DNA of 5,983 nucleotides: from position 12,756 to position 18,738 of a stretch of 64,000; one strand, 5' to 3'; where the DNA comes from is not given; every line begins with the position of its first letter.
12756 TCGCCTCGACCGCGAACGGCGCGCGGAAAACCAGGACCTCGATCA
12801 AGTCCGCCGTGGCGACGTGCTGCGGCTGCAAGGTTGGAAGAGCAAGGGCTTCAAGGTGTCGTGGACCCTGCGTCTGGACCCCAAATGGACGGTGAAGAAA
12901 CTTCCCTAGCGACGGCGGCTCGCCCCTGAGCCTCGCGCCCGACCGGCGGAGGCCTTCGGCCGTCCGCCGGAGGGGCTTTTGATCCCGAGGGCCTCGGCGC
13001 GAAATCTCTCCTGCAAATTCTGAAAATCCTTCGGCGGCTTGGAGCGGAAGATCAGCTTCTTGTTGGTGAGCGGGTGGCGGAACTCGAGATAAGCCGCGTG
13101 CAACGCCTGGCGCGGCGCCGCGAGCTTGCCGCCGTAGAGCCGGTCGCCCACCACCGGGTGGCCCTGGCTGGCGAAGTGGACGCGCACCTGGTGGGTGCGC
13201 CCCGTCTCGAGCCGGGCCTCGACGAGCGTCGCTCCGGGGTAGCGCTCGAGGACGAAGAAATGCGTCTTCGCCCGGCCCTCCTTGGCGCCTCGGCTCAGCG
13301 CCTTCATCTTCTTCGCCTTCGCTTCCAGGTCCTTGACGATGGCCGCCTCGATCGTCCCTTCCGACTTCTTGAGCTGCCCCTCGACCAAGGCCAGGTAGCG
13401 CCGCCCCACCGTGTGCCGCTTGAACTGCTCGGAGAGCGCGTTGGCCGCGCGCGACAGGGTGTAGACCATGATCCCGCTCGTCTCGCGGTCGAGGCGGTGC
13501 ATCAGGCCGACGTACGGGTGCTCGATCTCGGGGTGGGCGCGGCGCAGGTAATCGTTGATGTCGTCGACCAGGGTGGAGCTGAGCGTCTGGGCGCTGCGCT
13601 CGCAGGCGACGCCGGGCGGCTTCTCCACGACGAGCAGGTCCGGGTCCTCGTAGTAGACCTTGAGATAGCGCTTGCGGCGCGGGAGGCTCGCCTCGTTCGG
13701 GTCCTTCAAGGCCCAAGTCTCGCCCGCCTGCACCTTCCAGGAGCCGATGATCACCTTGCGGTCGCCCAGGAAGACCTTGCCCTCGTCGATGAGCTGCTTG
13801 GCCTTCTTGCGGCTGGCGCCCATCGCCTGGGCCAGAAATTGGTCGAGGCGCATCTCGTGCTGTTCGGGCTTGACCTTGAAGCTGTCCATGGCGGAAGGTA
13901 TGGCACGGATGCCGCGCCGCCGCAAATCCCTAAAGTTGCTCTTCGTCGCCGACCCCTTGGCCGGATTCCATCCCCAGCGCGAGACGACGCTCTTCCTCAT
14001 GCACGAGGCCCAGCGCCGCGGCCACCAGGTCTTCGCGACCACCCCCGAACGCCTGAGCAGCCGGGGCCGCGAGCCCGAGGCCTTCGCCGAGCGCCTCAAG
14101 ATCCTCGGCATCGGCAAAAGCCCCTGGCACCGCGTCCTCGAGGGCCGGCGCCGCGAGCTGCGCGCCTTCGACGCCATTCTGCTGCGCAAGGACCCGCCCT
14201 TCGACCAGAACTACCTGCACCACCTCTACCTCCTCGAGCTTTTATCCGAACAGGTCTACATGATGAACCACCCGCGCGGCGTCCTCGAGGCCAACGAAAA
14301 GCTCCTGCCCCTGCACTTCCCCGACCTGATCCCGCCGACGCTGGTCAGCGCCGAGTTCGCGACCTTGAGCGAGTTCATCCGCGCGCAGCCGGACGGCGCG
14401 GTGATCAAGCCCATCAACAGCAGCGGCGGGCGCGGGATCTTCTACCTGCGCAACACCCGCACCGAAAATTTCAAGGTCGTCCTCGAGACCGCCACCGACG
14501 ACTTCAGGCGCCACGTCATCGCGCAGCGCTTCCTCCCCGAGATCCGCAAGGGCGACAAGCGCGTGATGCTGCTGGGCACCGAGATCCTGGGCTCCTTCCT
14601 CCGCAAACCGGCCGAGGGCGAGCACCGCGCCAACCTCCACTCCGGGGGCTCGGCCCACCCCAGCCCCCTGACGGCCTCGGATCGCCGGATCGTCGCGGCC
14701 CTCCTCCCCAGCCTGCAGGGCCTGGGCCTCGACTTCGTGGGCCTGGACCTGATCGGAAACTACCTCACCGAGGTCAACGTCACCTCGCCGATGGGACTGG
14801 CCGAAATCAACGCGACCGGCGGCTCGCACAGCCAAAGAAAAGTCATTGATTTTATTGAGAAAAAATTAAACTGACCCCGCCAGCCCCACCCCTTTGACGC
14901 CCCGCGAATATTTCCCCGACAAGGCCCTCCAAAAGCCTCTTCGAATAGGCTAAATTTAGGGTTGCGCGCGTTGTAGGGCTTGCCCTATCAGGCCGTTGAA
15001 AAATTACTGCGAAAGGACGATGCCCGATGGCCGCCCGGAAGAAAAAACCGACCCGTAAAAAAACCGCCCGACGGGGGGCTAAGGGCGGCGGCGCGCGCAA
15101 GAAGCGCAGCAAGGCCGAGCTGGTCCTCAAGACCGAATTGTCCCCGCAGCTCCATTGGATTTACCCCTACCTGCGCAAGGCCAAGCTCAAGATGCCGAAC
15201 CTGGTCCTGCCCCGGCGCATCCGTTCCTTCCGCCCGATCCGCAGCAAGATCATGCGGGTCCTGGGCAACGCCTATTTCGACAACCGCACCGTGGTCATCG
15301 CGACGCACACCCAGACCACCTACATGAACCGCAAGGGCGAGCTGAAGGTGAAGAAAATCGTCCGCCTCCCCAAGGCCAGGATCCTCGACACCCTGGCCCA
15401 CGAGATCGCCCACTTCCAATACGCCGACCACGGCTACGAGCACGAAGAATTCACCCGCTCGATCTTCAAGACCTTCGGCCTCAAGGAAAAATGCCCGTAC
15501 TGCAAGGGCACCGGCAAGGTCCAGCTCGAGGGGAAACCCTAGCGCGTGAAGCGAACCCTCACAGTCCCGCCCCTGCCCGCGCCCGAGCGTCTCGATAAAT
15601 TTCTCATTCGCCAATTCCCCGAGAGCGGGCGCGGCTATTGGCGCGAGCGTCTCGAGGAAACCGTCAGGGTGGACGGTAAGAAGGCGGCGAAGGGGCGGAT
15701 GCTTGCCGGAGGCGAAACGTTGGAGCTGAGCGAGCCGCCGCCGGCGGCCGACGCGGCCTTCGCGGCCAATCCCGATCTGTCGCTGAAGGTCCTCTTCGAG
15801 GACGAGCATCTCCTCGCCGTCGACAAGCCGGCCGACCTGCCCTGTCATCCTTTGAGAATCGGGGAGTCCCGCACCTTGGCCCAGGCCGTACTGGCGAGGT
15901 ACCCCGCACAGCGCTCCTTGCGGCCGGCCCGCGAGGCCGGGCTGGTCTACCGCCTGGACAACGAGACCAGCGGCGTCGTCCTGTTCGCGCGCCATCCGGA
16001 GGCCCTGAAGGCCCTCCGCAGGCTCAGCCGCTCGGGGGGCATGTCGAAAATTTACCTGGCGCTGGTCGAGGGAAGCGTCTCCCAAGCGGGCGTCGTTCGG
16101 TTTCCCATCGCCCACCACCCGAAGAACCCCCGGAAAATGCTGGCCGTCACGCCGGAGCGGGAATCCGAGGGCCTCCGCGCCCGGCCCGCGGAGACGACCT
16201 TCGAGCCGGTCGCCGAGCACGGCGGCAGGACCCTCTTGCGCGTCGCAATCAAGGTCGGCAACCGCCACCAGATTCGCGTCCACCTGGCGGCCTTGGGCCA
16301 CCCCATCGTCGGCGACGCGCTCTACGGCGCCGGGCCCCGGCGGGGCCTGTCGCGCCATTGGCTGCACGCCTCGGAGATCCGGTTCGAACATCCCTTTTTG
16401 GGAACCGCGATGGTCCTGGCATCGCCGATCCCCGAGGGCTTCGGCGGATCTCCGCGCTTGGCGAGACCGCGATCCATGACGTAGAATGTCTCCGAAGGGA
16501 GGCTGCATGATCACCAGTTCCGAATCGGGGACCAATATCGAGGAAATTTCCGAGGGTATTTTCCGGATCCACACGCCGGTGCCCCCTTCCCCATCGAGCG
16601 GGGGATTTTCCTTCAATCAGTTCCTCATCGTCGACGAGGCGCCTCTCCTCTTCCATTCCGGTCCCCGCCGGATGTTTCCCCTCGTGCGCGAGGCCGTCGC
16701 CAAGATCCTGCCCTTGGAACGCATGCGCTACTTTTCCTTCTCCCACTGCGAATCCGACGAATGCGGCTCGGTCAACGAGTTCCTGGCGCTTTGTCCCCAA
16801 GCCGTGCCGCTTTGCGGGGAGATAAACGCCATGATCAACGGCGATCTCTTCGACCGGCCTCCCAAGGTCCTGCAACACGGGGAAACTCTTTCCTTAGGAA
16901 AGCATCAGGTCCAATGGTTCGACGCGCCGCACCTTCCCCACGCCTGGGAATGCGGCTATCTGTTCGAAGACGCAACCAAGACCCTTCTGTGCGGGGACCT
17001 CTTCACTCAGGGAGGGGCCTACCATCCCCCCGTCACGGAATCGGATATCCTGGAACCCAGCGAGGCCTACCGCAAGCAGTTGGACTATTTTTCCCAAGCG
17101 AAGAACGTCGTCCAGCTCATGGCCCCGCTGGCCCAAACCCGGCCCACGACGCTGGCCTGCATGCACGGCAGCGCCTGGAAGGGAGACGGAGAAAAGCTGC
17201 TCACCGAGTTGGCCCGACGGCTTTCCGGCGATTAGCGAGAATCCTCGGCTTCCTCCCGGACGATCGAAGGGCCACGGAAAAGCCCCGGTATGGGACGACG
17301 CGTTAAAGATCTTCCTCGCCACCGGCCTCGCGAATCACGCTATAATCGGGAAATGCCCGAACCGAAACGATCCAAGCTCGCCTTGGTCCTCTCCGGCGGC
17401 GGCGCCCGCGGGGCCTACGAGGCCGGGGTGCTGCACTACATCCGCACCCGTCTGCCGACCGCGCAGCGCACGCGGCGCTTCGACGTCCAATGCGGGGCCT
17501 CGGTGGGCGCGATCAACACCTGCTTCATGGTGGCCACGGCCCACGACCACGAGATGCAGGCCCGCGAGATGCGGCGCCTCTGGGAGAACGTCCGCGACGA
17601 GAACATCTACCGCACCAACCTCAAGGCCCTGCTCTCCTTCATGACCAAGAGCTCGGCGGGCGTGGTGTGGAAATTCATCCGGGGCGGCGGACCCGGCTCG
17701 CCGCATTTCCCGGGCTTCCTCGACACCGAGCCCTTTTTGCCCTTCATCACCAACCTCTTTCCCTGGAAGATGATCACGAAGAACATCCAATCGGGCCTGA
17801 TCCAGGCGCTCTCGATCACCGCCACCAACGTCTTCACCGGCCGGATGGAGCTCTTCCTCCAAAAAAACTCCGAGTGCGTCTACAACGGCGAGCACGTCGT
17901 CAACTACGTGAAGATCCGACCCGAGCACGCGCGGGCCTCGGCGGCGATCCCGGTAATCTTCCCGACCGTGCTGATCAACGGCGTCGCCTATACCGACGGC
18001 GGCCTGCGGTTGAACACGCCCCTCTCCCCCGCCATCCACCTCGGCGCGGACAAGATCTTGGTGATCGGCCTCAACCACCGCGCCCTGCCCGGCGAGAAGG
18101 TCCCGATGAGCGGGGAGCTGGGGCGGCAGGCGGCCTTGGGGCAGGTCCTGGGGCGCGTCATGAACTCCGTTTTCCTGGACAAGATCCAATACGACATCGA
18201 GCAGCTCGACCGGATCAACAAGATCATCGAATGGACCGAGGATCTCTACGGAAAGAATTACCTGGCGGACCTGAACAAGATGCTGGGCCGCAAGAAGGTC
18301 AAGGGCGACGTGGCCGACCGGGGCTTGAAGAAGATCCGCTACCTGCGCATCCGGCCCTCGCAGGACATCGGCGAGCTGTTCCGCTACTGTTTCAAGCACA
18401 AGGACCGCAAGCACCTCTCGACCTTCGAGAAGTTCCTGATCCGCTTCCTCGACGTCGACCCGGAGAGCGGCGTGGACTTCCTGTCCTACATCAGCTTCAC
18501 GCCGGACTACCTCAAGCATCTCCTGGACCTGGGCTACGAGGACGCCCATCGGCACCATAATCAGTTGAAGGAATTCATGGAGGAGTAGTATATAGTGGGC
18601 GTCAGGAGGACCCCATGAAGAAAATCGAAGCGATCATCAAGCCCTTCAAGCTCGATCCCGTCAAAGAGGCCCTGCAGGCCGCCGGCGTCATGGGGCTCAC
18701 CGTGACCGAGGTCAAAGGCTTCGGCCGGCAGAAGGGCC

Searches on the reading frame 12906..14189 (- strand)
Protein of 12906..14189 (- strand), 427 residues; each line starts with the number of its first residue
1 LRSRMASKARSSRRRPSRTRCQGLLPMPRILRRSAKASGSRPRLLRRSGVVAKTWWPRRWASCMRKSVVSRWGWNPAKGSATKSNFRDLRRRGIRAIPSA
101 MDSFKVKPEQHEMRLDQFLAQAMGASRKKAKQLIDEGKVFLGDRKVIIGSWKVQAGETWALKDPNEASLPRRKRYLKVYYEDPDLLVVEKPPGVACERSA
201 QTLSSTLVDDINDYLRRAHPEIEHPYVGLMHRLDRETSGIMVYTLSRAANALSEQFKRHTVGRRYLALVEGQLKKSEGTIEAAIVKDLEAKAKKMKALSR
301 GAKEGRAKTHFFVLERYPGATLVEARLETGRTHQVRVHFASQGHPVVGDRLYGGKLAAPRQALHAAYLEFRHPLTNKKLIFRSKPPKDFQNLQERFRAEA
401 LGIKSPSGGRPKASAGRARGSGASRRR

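Call 118: search_protein_families(library=pfam, proteins=[window:12906-14189:-], max_evalue=0.00001)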
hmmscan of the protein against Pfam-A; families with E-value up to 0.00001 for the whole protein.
window:12906-14189:- (427 aa): 2 families
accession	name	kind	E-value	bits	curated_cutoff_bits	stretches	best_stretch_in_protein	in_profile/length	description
PF00849.27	PseudoU_synth_2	-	5.7e-30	105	26.8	1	184-341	1-152/152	RNA pseudouridylate synthase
PF01479.30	S4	-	2.1e-09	37.4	22.8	1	113-157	1-46/48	S4 domain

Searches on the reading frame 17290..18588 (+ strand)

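Call 52: search_protein_families(library=pfam, proteins=[window:17290-18588:+], max_evalue=0.00001)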
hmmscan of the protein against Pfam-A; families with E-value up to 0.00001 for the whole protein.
window:17290-18588:+ (432 aa): 1 family
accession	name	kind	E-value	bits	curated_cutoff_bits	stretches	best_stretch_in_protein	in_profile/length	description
PF01734.28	Patatin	-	2.9e-25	90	27.7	1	32-249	1-191/191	Patatin-like phospholipase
